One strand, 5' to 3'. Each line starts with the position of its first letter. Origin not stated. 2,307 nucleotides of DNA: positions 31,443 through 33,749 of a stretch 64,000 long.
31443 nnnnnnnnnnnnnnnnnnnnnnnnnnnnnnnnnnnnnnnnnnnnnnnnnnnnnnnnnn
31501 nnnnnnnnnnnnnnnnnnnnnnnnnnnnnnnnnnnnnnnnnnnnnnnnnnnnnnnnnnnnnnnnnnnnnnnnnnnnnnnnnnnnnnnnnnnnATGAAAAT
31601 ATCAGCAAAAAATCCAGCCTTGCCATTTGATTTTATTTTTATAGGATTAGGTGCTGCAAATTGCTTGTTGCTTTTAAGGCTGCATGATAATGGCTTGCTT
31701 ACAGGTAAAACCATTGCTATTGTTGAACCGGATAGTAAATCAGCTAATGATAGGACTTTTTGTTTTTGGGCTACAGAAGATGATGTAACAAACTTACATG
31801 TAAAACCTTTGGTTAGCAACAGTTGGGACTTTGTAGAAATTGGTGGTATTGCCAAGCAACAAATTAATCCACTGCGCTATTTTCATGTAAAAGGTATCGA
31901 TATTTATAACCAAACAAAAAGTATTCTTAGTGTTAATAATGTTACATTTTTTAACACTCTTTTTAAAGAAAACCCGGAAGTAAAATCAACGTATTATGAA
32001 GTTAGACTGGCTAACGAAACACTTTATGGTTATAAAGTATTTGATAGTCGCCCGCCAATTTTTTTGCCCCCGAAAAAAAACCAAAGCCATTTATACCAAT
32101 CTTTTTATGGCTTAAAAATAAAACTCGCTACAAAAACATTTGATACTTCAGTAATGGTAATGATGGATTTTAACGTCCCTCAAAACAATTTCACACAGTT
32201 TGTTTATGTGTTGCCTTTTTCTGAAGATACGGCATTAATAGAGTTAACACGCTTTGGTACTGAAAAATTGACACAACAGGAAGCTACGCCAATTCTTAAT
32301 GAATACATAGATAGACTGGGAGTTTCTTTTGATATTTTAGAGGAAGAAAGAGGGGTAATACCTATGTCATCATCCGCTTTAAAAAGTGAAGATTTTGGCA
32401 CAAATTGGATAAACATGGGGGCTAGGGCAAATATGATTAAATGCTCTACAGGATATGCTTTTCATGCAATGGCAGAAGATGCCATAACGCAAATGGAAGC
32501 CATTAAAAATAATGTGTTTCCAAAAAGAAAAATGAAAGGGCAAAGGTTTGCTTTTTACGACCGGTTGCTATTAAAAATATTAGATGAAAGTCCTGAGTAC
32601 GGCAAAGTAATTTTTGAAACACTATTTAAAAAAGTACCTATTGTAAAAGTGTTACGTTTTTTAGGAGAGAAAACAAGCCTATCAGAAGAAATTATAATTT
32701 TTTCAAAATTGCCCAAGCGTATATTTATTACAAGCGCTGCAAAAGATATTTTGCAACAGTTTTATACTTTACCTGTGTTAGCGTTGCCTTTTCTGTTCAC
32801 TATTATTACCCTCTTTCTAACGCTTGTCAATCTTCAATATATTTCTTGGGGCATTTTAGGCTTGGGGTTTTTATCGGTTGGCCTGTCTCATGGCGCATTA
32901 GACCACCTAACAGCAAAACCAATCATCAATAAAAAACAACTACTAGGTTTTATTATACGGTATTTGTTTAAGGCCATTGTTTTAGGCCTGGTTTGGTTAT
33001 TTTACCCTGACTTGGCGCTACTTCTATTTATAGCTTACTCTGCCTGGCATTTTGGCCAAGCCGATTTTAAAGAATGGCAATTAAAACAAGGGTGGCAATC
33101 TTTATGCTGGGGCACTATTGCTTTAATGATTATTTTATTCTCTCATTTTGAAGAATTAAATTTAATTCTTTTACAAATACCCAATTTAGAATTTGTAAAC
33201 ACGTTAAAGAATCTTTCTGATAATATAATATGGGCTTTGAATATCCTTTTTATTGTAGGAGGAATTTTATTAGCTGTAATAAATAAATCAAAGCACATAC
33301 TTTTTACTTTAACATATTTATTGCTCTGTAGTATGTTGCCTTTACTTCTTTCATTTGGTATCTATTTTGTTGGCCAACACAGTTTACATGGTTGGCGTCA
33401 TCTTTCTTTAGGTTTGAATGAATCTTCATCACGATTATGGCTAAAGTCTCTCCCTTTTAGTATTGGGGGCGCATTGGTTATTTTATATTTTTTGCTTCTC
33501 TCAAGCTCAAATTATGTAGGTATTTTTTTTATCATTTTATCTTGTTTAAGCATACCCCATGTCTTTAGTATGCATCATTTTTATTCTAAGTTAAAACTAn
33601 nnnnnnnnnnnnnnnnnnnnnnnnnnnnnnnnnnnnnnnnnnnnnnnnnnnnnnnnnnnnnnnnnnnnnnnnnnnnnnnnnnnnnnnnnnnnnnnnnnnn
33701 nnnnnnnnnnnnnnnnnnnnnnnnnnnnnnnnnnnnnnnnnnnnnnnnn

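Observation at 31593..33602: Single ORF fusing lycopene beta-cyclase (CrtY) to Brp/Blh beta-carotene 15,15'-dioxygenase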

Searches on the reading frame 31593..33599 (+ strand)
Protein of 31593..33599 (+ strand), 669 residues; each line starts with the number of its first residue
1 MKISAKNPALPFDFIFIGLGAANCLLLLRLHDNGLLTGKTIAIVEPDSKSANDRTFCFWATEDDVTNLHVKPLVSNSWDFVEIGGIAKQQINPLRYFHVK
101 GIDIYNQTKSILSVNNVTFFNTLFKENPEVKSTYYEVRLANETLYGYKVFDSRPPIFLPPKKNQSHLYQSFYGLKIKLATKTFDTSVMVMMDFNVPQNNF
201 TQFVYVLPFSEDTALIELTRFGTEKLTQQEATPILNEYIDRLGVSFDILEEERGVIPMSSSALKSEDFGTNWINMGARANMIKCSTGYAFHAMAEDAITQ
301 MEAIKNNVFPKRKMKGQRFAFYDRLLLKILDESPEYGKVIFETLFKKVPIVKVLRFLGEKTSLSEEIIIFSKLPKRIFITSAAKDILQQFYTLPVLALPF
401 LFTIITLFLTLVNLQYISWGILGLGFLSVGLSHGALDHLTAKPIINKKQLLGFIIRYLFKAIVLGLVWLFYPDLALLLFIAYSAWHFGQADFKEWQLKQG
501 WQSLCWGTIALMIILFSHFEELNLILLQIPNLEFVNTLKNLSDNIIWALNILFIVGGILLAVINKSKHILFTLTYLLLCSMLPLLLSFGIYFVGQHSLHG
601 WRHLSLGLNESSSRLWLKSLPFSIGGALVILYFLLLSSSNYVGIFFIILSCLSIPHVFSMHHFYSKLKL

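Call 3: search_protein_families(library=pfam, proteins=[window:31593-33599:+], max_evalue=0.01)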
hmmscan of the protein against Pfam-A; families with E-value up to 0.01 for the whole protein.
window:31593-33599:+ (669 aa): 2 families
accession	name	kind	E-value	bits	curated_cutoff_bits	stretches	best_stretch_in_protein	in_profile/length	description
PF05834.18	Lycopene_cycl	-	7.3e-46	157.4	23.4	1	13-376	1-373/380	Lycopene cyclase protein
PF15461.11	BCD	-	6.2e-28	98.6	28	1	426-659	3-262/267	Beta-carotene 15,15'-dioxygenase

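Call 4: search_protein_families(library=ncbifam, proteins=[window:31593-33599:+], max_evalue=0.01)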
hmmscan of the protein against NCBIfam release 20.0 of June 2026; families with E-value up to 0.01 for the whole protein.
window:31593-33599:+ (669 aa): 4 families
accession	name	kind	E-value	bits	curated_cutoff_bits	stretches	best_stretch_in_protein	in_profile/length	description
TIGR03753.1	blh_monoox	subfamily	4.2e-35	121.6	95.25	1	421-658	2-257/260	beta-carotene 15,15'-dioxygenase, Brp/Blh family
TIGR01790.1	carotene-cycl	subfamily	4.6e-26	91.9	209.5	1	13-371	1-373/387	lycopene cyclase family protein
TIGR01789.1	lycopene_cycl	equivalog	1.1e-15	57.7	215.2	1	13-298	1-279/370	lycopene beta-cyclase CrtY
NF045687.1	LycopCycCtrL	equivalog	8.2e-06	25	500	1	12-308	2-301/410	lycopene beta cyclase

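Call 5: find_homologous_proteins(query=window:31593-33599:+, max_evalue=0.00001)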
Query window:31593-33599:+ (669 aa): 1435 proteins with E <= 0.00001 among 8000 candidates; the best 120 are listed.
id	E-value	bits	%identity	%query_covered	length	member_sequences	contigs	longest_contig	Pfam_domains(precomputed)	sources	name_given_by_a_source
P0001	0.0e+0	1503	100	100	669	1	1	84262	PF15461.12,PF05834.19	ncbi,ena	-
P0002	0.0e+0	1497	99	100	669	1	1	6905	PF15461.12,PF05834.19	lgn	-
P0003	0.0e+0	1480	99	100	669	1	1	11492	PF15461.12,PF05834.19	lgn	-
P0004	0.0e+0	1476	98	100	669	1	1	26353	PF15461.12,PF05834.19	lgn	-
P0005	0.0e+0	1424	95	100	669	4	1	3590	PF15461.12,PF05834.19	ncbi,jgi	jgi:lycopene beta-cyclase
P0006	0.0e+0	1360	89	100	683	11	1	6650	PF15461.12,PF05834.19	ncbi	-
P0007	0.0e+0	1072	71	98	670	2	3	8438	PF15461.12,PF05834.19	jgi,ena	-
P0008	0.0e+0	1055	70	99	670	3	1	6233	PF15461.12,PF05834.19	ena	-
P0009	0.0e+0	1054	69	99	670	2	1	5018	PF15461.12,PF05834.19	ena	-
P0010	0.0e+0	1028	67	100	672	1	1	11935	PF15461.12,PF05834.19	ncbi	-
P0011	0.0e+0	1028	68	99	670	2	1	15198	PF15461.12,PF05834.19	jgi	-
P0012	0.0e+0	1025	68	98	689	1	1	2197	PF15461.12,PF05834.19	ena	-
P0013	0.0e+0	1018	68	98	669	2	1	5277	PF15461.12,PF05834.19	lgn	-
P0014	0.0e+0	1018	67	99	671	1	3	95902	PF15461.12,PF05834.19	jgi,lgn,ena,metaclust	metaclust:\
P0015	0.0e+0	1011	68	99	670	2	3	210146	PF15461.12,PF05834.19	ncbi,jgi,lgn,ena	-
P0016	1.4e-298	1010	68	98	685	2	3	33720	PF15461.12,PF05834.19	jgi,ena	-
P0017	3.0e-297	1006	68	99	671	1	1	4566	PF15461.12,PF05834.19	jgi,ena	-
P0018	1.5e-296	1003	67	99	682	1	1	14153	PF15461.12,PF05834.19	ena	-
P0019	1.4e-293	994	67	98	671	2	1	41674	PF15461.12,PF05834.19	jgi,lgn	-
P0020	2.2e-293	993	65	98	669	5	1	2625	PF15461.12,PF05834.19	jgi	-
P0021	3.4e-290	982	66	100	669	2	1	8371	PF15461.12,PF05834.19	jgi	-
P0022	3.5e-289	979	65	99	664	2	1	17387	PF15461.12,PF05834.19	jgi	-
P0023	1.0e-287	974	64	100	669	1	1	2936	PF15461.12,PF05834.19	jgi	jgi:lycopene beta-cyclase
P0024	1.2e-287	974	66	98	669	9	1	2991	PF15461.12,PF05834.19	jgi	jgi:lycopene beta-cyclase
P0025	3.5e-287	972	65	98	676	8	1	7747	PF15461.12,PF05834.19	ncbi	-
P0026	2.3e-286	970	65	100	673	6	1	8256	PF15461.12,PF05834.19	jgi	-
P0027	2.3e-286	970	64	99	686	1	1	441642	PF15461.12,PF05834.19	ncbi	ncbi:Brp/Blh family beta-carotene 15,15'-monooxygenase/lycopene cyclase-like protein [Pedobacter sp.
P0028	5.0e-285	965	64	98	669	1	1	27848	PF15461.12,PF05834.19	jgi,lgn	jgi:lycopene beta-cyclase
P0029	1.4e-280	951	62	100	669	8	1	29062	PF15461.12,PF05834.19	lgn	-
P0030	4.3e-280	949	64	99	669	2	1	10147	PF15461.12,PF05834.19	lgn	-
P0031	5.3e-280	949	64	99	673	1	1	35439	PF15461.12,PF05834.19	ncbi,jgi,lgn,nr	ncbi:MAG: beta-carotene 15,15'-dioxygenase, Brp/Blh family [bacterium]|nr:beta-carotene 15,15'-dioxy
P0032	2.6e-278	943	63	100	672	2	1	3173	PF15461.12,PF05834.19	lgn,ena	-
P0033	9.4e-278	941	63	99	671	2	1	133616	PF15461.12,PF05834.19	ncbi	-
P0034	3.8e-275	933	63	99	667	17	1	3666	PF15461.12,PF05834.19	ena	-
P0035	5.3e-273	926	62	99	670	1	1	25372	PF15461.12,PF05834.19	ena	-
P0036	6.8e-273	925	61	98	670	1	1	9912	PF15461.12,PF05834.19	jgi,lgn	jgi:lycopene beta-cyclase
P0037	1.3e-269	914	61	100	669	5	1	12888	PF15461.12,PF05834.19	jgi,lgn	jgi:lycopene beta-cyclase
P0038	2.5e-267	907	60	100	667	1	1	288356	PF15461.12,PF05834.19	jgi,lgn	jgi:lycopene beta-cyclase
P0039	1.9e-264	897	61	98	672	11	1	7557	PF15461.12,PF05834.19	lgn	-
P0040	3.2e-261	887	58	98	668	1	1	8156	PF15461.12,PF05834.19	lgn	-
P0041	3.3e-261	887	58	98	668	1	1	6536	PF15461.12,PF05834.19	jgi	jgi:lycopene beta-cyclase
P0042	3.8e-261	886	58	98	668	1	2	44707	PF15461.12,PF05834.19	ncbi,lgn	-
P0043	4.3e-261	886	58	98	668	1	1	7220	PF15461.12,PF05834.19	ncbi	-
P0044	4.4e-261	886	58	98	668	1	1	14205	PF15461.12,PF05834.19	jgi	jgi:lycopene beta-cyclase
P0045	5.1e-261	886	59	98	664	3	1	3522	PF15461.12,PF05834.19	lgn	-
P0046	1.2e-260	885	58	98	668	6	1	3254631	PF15461.12,PF05834.19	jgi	jgi:lycopene beta-cyclase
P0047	1.2e-260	885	58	98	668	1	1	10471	PF15461.12,PF05834.19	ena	-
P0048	1.2e-260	885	58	98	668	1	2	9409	PF15461.12,PF05834.19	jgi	jgi:lycopene beta-cyclase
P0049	1.7e-260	884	58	98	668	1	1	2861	PF15461.12,PF05834.19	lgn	-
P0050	1.8e-260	884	59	98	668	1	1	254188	PF15461.12,PF05834.19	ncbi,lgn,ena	-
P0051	1.8e-260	884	58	98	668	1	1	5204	PF15461.12,PF05834.19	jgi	jgi:lycopene beta-cyclase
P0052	8.5e-260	882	58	98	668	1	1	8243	PF15461.12,PF05834.19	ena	-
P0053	9.2e-260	882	58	98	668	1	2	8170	PF15461.12,PF05834.19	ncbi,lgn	-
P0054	9.4e-260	882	58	98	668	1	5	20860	PF15461.12,PF05834.19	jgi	jgi:lycopene beta-cyclase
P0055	1.2e-259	881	59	99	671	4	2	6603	PF15461.12,PF05834.19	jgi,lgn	jgi:lycopene beta-cyclase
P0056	1.5e-259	881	59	99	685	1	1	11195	PF15461.12,PF05834.19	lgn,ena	-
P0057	1.8e-259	881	58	98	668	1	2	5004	PF15461.12,PF05834.19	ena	-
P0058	1.8e-259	881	58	98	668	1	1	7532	PF15461.12,PF05834.19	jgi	-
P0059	2.4e-259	880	58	99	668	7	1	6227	PF15461.12,PF05834.19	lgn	-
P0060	2.9e-259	880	58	98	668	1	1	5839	PF15461.12,PF05834.19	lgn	-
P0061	2.9e-259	880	58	98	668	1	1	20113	PF15461.12,PF05834.19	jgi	jgi:lycopene beta-cyclase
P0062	5.2e-259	879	58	99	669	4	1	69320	PF15461.12,PF05834.19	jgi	jgi:lycopene beta-cyclase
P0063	9.4e-259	878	58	98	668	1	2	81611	PF15461.12,PF05834.19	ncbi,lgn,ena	-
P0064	1.9e-258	878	58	99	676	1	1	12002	PF15461.12,PF05834.19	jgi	jgi:lycopene beta-cyclase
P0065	1.3e-257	875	58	99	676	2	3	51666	PF15461.12,PF05834.19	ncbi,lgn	ncbi:MAG: lycopene beta-cyclase [Crocinitomicaceae bacterium]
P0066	1.9e-257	874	58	99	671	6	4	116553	PF15461.12,PF05834.19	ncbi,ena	-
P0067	4.1e-257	873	58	98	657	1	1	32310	PF15461.12,PF05834.19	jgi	jgi:lycopene beta-cyclase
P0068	4.6e-257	873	59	99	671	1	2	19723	PF15461.12,PF05834.19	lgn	-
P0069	5.7e-257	873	59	99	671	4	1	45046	PF15461.12,PF05834.19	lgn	-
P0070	2.2e-256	871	58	99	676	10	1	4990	PF15461.12,PF05834.19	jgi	jgi:lycopene beta-cyclase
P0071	5.2e-256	869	58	99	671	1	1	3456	PF15461.12,PF05834.19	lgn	-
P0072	1.2e-255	868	57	99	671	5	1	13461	PF15461.12,PF05834.19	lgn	-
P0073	1.6e-255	868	57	99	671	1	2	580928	PF15461.12,PF05834.19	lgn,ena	-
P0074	3.9e-255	867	58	98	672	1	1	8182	PF15461.12,PF05834.19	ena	-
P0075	5.8e-255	866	58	99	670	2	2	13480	PF15461.12,PF05834.19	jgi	jgi:lycopene beta-cyclase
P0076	8.1e-255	865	57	99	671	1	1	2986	PF15461.12,PF05834.19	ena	-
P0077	8.6e-255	865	57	99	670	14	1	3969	PF15461.12,PF05834.19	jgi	-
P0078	1.5e-254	865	56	99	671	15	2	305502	PF15461.12,PF05834.19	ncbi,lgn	-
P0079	3.6e-254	863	58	99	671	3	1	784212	PF15461.12,PF05834.19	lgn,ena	-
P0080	2.2e-253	861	58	99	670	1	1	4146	PF15461.12,PF05834.19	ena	-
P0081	5.4e-253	859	57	99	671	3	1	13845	PF15461.12,PF05834.19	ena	-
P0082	1.7e-252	858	57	98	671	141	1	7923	PF15461.12,PF05834.19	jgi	-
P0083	6.0e-252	856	58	98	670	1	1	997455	PF15461.12,PF05834.19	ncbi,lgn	-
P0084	1.4e-250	851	57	99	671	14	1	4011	PF15461.12,PF05834.19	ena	-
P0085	1.7e-250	851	56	98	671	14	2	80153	PF15461.12,PF05834.19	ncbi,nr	ncbi:beta-carotene 15,15'-dioxygenase, Brp/Blh family [Vicingaceae bacterium]|nr:beta-carotene 15,15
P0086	5.1e-250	850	58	97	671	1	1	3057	PF15461.12,PF05834.19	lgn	-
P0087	7.8e-250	849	57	99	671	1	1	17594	PF15461.12,PF05834.19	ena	-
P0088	9.5e-250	849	58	99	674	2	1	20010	PF15461.12,PF05834.19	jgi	jgi:lycopene beta-cyclase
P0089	1.1e-248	845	57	99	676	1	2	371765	PF15461.12,PF05834.19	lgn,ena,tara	tara:strand:+ start:7971 stop:10001 length:2031 start_codon:yes stop_codon:yes gene_type:complete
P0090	1.6e-248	845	89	64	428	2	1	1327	PF15461.12,PF05834.19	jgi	jgi:Brp/Blh family beta-carotene 15,15'-monooxygenase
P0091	3.4e-248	844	57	98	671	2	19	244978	PF15461.12,PF05834.19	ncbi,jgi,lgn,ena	-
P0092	9.0e-248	842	58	99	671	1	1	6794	PF15461.12,PF05834.19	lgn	-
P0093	1.3e-247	842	57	97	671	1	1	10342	PF15461.12,PF05834.19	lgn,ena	-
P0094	1.1e-246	839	63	88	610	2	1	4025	PF15461.12,PF05834.19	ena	-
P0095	4.9e-246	836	56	99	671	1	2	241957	PF15461.12,PF05834.19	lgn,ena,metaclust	metaclust:\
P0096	5.5e-246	836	56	98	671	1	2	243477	PF15461.12,PF05834.19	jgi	-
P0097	7.7e-245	833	56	98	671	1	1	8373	PF15461.12,PF05834.19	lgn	-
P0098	1.2e-242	825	58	100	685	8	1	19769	PF15461.12,PF05834.19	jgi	-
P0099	3.2e-242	824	57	98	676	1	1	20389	PF15461.12,PF05834.19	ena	-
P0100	3.6e-239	814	56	98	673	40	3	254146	PF15461.12,PF05834.19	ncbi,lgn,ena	-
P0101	5.3e-239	813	55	98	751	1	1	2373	PF15461.12,PF05834.19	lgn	-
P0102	6.5e-237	806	53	99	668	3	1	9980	PF15461.12,PF05834.19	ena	-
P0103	3.7e-235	801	55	98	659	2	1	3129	PF15461.12,PF05834.19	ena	-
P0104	9.8e-235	799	55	98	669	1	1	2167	PF15461.12,PF05834.19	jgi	jgi:lycopene beta-cyclase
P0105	3.0e-229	781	53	98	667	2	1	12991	PF15461.12,PF05834.19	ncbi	-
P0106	4.0e-228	777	54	98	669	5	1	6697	PF15461.12,PF05834.19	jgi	-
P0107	4.1e-228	777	53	98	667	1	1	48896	PF15461.12,PF05834.19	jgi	jgi:lycopene beta-cyclase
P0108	7.6e-228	776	53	99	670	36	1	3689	PF15461.12,PF05834.19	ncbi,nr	ncbi:MAG: beta-carotene 15,15'-dioxygenase, Brp/Blh family [Flavobacteriales bacterium]|nr:beta-caro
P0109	1.8e-226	772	52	98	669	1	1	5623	PF15461.12,PF05834.19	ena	-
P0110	2.7e-226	771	51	98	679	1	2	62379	PF15461.12,PF05834.19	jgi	jgi:lycopene beta-cyclase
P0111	1.2e-225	769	54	99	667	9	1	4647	PF15461.12,PF05834.19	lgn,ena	-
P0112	9.3e-225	766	53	99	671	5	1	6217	PF15461.12,PF05834.19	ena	-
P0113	1.2e-224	766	53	99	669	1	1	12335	PF15461.12,PF05834.19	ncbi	-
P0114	1.4e-224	766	53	98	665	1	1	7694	PF15461.12,PF05834.19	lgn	-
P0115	1.2e-223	762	53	99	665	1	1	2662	PF15461.12,PF05834.19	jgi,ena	-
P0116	2.0e-221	755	52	98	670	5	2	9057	PF15461.12,PF05834.19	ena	-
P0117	7.3e-221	753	52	99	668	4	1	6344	PF15461.12,PF05834.19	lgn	-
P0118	9.7e-221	753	53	98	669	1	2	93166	PF15461.12,PF05834.19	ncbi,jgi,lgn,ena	jgi:lycopene beta-cyclase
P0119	1.8e-220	752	52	99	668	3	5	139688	PF15461.12,PF05834.19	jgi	jgi:lycopene beta-cyclase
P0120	4.5e-220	751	52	97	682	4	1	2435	PF15461.12,PF05834.19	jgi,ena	jgi:lycopene beta-cyclase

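Call 9: find_encoding_contigs(protein=window:31593-33599:+, flank=10000, max_places=3)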
Protein window:31593-33599:+ (669 aa): no gene with exactly this product is on record in the collection.

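Call 11: find_encoding_contigs(protein=P0001, flank=10000, max_places=3)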
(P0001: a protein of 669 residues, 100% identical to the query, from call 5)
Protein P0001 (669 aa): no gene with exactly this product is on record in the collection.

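Call 12: list_cluster_members(proteins=[P0001, P0006, P0027, P0046, P0083])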
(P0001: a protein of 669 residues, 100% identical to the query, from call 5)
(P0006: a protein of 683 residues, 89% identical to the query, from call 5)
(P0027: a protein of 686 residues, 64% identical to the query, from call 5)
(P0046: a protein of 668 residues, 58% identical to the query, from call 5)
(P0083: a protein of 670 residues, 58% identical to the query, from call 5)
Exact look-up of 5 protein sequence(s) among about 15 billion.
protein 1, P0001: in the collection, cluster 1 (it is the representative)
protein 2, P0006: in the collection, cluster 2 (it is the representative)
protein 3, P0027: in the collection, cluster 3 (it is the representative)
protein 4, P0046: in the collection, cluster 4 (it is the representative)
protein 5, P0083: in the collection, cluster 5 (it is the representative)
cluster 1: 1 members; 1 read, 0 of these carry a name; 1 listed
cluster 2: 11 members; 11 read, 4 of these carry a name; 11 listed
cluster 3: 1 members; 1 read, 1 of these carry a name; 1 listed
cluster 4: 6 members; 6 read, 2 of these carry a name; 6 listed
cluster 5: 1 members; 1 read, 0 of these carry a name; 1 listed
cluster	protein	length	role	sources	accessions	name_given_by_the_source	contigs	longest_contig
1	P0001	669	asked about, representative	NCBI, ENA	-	-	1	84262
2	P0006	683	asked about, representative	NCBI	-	-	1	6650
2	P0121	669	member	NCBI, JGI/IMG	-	lycopene beta-cyclase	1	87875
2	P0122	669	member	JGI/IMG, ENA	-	lycopene beta-cyclase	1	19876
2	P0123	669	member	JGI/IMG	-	lycopene beta-cyclase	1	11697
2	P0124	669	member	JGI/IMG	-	lycopene beta-cyclase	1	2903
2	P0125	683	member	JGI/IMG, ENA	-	-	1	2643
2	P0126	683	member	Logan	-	-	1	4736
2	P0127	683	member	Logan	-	-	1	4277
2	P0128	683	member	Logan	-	-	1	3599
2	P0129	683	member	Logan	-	-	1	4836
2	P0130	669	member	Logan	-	-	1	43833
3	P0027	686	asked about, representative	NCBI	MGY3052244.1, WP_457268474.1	Brp/Blh family beta-carotene 15,15'-monooxygenase/lycopene cyclase-like protein ...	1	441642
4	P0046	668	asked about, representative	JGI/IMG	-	lycopene beta-cyclase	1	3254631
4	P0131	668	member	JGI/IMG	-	lycopene beta-cyclase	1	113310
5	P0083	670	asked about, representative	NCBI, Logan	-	-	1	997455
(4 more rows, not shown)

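Call 20: search_protein_representatives(protein=window:31593-33599:+)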
Query: 669 residues. Proteins with E-value up to 0.001 (for the whole library): 3834; up to 1e-10: 2112; up to 1e-30: 613. The best 150 are listed.
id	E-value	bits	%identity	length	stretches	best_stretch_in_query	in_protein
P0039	6.0e-265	897.3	61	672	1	11-668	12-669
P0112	3.0e-225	766.1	53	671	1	9-665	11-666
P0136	1.7e-196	671.1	48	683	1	12-665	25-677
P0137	5.0e-185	633.2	46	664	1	11-665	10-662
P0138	1.2e-184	632.0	47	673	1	11-666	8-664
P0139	5.2e-174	596.8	44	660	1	9-665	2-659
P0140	2.2e-170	584.8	45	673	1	12-665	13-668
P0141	6.4e-168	576.7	43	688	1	6-665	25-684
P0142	4.2e-167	574.0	43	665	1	10-668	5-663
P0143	8.7e-165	566.3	47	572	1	101-667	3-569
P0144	2.6e-160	551.5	42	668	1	9-669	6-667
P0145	2.2e-153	528.7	39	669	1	12-665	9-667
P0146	4.1e-151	521.1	58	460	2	332-668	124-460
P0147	6.1e-151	520.6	41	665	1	11-665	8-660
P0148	4.3e-150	517.8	61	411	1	258-667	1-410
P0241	4.9e-77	276.4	42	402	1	11-389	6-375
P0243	5.5e-75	269.6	39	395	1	12-388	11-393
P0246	4.0e-71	256.8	38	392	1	13-381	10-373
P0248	8.3e-69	249.2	38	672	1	7-443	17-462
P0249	3.3e-67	243.9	40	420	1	11-382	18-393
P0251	1.6e-64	235.0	39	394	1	11-380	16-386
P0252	8.8e-64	232.6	49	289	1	394-666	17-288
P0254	1.3e-62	228.7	40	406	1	12-382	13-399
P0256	1.2e-61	225.5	37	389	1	6-384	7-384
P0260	5.2e-60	220.1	42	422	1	385-666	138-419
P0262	9.5e-58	212.6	39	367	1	12-387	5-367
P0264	2.9e-57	211.0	38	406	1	3-388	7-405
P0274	6.7e-53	196.6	38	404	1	9-384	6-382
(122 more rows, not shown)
